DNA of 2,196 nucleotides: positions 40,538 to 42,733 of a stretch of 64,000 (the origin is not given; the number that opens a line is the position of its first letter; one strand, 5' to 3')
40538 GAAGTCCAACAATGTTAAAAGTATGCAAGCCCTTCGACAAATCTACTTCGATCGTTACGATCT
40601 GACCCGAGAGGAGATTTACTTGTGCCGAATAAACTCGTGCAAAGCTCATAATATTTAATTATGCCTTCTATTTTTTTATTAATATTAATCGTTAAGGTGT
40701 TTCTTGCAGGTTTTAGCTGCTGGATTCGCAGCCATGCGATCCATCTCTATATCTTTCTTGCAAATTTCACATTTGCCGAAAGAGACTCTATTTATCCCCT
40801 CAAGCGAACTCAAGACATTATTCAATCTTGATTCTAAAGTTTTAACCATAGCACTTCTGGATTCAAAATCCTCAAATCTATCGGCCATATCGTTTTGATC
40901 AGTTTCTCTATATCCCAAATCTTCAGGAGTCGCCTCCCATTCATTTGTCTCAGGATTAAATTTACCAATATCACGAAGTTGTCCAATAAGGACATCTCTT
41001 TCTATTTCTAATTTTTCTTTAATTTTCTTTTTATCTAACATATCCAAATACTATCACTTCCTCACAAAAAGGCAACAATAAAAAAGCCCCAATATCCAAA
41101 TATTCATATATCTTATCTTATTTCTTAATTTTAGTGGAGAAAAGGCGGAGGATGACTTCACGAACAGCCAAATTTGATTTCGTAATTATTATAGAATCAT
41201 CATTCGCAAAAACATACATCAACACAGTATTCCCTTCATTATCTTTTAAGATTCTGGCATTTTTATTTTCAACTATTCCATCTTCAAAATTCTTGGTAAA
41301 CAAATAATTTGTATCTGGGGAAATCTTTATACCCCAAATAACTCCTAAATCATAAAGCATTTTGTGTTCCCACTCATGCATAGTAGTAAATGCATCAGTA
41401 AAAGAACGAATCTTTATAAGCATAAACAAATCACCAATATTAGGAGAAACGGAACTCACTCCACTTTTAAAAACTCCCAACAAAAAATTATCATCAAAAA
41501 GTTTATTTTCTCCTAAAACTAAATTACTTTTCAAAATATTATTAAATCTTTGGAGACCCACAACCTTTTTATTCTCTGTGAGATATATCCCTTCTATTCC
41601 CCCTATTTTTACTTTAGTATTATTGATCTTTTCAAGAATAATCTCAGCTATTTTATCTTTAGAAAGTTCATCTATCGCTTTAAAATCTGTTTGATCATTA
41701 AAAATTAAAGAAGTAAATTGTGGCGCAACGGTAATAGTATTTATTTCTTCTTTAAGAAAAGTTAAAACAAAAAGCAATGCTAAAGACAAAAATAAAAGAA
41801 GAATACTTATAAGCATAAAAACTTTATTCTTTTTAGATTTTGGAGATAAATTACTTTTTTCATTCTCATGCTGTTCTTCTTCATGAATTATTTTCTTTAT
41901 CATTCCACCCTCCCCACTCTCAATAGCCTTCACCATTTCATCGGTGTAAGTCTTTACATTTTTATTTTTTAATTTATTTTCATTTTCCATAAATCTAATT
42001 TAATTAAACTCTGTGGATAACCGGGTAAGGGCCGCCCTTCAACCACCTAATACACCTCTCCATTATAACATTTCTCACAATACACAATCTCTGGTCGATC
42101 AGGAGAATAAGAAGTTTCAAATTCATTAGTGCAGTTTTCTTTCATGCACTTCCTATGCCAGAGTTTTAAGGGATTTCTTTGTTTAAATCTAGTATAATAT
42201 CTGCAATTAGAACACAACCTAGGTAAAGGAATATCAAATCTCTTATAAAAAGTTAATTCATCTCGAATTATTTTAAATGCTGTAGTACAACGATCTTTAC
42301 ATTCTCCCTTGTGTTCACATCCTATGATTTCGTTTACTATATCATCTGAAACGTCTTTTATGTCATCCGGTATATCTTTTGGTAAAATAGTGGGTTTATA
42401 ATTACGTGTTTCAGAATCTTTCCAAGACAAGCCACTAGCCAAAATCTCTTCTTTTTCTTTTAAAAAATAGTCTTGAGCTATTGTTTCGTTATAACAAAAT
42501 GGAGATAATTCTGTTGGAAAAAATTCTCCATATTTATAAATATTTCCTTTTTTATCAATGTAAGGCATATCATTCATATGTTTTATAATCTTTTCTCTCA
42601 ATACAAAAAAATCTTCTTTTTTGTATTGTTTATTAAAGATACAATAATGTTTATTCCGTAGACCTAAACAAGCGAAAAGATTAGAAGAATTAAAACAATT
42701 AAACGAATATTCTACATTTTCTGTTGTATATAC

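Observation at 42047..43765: Paralogous ~560-aa Cys-rich proteins with matching zinc-ribbon-like end modules (copy 1)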

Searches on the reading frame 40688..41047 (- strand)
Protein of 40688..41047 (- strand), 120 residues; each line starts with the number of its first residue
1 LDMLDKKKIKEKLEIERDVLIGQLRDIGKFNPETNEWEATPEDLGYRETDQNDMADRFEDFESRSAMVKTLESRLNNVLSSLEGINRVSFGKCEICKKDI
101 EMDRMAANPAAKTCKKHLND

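Call 23: search_protein_families(library=pfam, proteins=[window:40688-41047:-], max_evalue=0.01)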
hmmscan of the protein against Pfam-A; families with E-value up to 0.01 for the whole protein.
window:40688-41047:- (120 aa): 1 family
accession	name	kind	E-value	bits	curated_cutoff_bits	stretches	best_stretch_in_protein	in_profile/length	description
PF01258.23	zf-dskA_traR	-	3e-05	24.3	24.9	1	89-115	2-28/36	Prokaryotic dksA/traR C4-type zinc finger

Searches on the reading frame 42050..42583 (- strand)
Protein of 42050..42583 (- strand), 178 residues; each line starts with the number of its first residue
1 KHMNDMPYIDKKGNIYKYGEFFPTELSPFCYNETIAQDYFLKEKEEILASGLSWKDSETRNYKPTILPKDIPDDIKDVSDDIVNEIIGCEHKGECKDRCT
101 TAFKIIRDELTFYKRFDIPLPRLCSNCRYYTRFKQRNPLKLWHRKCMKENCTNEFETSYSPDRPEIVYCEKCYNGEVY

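Call 66: predict_structure(alignment_id=A2)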
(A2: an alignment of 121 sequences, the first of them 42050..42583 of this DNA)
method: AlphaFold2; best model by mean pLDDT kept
length: 178 residues; sequences in the alignment: 121
mean_pLDDT: 86.5   pTM: 0.56
mean pLDDT of the five models: 86.5, 85.8, 85.3, 84.9, 84.2
residues with pLDDT >= 90: 78; 70-90: 90; 50-70: 9; < 50: 1
segments of 3 or more residues with pLDDT < 50: none
pLDDT, mean of each block of 10 residues (from residue 1): 75 73 79 81 89 85 92 97 96 86 96 97 92 74 90 88 86 80
secondary structure, 60 per line:
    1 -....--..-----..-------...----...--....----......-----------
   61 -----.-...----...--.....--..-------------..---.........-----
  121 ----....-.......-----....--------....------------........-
elements in order: H2-5 H36-39 H44-49 H80-84 H107-115 H125-128 H130-136 E142-145 E154-157 H170-177
